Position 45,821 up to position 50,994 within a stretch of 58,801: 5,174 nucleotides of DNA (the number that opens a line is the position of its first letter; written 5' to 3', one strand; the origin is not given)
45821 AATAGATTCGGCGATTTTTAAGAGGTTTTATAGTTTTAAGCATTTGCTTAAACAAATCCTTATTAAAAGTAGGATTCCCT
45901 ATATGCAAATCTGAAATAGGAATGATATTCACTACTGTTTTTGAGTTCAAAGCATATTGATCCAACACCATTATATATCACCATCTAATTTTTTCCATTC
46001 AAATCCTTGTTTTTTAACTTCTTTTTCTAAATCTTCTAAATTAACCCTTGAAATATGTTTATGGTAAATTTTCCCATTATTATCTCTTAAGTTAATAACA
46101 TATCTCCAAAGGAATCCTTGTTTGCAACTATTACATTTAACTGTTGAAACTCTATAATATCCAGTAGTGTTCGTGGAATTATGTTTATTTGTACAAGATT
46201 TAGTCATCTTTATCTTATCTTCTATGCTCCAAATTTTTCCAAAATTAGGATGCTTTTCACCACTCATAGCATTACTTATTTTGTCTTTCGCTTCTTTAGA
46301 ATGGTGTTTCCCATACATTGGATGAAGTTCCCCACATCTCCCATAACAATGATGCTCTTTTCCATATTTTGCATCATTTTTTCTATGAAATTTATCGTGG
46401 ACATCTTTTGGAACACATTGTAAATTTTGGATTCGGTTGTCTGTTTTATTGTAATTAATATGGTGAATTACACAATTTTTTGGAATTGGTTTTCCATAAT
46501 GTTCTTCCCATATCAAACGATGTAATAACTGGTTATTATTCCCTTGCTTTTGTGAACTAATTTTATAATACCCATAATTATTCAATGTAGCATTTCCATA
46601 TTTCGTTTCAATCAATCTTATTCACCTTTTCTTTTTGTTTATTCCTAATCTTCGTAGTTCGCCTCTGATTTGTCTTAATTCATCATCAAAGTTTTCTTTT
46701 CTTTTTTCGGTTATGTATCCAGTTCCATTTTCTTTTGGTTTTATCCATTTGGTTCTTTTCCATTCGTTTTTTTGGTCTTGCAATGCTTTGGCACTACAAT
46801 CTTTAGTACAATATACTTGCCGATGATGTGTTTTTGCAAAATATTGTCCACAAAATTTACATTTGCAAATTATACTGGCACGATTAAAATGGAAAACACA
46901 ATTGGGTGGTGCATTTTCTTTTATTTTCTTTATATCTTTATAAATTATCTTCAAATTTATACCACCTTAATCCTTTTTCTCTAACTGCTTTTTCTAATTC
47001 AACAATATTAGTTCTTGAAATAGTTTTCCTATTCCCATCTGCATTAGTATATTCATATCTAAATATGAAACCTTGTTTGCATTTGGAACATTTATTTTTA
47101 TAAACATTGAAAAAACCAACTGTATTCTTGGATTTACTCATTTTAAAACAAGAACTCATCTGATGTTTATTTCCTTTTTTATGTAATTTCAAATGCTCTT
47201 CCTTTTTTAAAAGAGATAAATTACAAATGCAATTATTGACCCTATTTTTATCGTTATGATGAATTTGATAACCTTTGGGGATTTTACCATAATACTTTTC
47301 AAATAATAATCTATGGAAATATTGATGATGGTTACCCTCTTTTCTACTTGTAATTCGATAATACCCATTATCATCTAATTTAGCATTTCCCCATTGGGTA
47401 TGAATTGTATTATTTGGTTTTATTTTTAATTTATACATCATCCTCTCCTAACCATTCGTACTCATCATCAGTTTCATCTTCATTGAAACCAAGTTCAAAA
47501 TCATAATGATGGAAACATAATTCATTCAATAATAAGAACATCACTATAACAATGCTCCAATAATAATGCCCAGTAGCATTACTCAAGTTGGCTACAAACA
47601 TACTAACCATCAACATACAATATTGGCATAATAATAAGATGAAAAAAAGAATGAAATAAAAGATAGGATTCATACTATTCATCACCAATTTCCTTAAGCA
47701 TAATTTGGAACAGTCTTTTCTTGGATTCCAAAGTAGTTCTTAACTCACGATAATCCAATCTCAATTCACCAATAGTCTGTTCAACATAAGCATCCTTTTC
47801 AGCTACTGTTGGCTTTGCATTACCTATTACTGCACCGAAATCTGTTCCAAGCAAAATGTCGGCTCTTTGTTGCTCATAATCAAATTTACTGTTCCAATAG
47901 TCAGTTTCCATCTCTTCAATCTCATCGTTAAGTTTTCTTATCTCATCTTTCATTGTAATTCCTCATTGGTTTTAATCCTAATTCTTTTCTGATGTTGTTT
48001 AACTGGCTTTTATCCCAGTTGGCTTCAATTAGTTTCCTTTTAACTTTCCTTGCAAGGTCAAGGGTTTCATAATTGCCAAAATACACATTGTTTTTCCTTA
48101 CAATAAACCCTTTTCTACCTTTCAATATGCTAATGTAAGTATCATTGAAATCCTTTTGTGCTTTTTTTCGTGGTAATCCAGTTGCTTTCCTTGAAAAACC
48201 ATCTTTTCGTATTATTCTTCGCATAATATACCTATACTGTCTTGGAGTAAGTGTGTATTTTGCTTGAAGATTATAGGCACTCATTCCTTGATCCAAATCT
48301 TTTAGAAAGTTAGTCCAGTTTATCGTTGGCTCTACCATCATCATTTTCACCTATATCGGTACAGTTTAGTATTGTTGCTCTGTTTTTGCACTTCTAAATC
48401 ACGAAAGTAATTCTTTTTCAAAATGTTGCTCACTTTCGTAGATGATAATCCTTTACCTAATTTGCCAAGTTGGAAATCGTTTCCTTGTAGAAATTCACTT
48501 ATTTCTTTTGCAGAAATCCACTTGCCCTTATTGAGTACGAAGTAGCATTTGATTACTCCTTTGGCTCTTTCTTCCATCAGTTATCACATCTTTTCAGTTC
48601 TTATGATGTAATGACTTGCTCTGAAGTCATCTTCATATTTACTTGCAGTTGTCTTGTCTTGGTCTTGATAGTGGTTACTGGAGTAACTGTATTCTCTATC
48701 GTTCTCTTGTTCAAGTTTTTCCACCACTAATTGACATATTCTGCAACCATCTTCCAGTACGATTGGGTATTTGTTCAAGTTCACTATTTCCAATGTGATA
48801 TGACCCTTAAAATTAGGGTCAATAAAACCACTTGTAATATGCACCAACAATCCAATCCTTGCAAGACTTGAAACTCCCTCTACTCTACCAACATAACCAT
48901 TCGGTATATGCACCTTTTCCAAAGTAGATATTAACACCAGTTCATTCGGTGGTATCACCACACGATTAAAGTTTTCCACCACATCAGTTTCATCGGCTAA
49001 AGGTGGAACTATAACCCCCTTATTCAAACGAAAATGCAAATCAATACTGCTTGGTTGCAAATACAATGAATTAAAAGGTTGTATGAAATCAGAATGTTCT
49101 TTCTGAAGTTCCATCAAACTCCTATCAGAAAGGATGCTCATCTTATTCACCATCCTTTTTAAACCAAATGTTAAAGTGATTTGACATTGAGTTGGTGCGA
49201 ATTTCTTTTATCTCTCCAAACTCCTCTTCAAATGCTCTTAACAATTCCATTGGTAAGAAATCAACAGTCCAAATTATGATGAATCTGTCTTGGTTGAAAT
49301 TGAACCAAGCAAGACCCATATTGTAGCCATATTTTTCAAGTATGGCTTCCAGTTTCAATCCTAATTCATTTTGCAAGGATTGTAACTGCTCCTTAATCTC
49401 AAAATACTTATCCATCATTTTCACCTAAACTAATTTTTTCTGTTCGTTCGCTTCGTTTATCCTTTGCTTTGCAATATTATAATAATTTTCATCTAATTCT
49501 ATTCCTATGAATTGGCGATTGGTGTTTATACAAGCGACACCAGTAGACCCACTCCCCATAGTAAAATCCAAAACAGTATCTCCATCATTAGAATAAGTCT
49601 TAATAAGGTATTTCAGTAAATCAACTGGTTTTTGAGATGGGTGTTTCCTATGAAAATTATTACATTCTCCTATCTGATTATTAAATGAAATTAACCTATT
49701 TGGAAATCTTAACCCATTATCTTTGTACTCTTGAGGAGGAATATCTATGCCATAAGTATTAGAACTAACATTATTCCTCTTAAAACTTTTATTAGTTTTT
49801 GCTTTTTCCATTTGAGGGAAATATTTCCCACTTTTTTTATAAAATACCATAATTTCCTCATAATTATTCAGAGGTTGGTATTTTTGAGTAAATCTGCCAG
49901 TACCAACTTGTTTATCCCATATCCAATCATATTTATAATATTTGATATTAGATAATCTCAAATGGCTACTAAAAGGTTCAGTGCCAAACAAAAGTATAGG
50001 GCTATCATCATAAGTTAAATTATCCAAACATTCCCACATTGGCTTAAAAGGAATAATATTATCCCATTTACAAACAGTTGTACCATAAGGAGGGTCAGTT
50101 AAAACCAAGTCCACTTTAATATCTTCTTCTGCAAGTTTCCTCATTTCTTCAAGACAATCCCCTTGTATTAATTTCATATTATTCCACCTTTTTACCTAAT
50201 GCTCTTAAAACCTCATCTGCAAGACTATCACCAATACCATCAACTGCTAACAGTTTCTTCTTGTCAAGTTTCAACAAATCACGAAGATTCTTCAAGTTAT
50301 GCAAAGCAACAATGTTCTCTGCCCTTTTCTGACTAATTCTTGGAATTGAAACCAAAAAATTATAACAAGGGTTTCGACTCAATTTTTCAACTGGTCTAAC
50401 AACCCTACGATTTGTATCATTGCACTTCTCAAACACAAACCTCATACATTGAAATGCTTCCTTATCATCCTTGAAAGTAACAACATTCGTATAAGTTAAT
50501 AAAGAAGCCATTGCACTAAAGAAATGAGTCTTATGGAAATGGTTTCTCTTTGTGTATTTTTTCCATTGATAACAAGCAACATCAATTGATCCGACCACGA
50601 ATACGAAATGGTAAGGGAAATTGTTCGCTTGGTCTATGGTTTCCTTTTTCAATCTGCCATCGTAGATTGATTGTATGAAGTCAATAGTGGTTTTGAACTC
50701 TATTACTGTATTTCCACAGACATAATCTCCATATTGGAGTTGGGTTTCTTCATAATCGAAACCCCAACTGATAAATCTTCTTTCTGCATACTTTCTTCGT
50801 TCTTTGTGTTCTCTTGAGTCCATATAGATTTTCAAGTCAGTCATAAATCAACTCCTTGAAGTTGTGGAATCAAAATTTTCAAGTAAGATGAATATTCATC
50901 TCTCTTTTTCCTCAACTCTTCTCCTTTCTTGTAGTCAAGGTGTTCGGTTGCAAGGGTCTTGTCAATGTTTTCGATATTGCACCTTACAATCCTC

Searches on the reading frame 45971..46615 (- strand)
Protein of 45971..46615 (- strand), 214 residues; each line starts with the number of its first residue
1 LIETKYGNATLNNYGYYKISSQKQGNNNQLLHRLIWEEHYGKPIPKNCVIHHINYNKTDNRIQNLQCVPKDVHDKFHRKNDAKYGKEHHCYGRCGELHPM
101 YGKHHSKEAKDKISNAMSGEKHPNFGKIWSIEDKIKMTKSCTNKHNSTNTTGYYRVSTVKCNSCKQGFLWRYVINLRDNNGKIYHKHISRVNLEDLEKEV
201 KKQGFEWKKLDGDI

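Call 14: search_protein_families(library=pfam, proteins=[window:45971-46615:-], max_evalue=0.01)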
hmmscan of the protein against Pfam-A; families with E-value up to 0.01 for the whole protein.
window:45971-46615:- (214 aa): 2 families
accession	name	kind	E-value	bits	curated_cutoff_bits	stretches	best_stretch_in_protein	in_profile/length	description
PF13392.12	HNH_3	-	1.1e-17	63.8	24.8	1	30-73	2-44/46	HNH endonuclease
PF07460.16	NUMOD3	-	2.6e-13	50.1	20.4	2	105-137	4-36/37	NUMOD3 motif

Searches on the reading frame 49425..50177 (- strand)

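Call 13: search_protein_families(library=pfam, proteins=[window:49425-50177:-], max_evalue=0.01)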
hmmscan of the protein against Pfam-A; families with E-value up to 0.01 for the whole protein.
window:49425-50177:- (250 aa): 4 families
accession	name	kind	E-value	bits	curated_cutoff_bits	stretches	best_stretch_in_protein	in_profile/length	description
PF01555.25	N6_N4_Mtase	-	1.1e-29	104.4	26.7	1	22-238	1-221/221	DNA methylase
PF03602.21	Cons_hypoth95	-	0.00011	22.4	24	0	3-34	95-126/182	Conserved hypothetical protein 95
PF09445.16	Methyltransf_15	-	0.003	17.6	22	0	2-33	52-83/165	RNA cap guanine-N2 methyltransferase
PF02353.26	CMAS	-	0.0098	15.7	27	0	196-248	60-113/273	Mycolic acid cyclopropane synthetase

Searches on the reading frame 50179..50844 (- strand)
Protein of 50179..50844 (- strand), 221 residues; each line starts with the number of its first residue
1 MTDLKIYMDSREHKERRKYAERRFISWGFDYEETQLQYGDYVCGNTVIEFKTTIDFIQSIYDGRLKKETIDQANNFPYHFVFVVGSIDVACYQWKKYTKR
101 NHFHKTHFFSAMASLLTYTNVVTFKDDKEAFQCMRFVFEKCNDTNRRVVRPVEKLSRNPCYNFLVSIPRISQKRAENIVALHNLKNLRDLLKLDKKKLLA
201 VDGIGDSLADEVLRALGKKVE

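Call 14: search_protein_families(library=pfam, proteins=[window:50179-50844:-], max_evalue=0.01)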
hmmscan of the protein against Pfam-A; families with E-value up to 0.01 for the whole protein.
window:50179-50844:- (221 aa): 3 families
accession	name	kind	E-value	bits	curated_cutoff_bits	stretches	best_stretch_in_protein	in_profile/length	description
PF02732.21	ERCC4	-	1.3e-08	35.3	24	1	8-125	1-128/140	ERCC4 domain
PF14520.12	HHH_5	-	6.4e-06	27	27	1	163-217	3-56/57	Helix-hairpin-helix domain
PF12826.13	HHH_2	-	0.0013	19.3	27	1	166-213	7-52/64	Helix-hairpin-helix motif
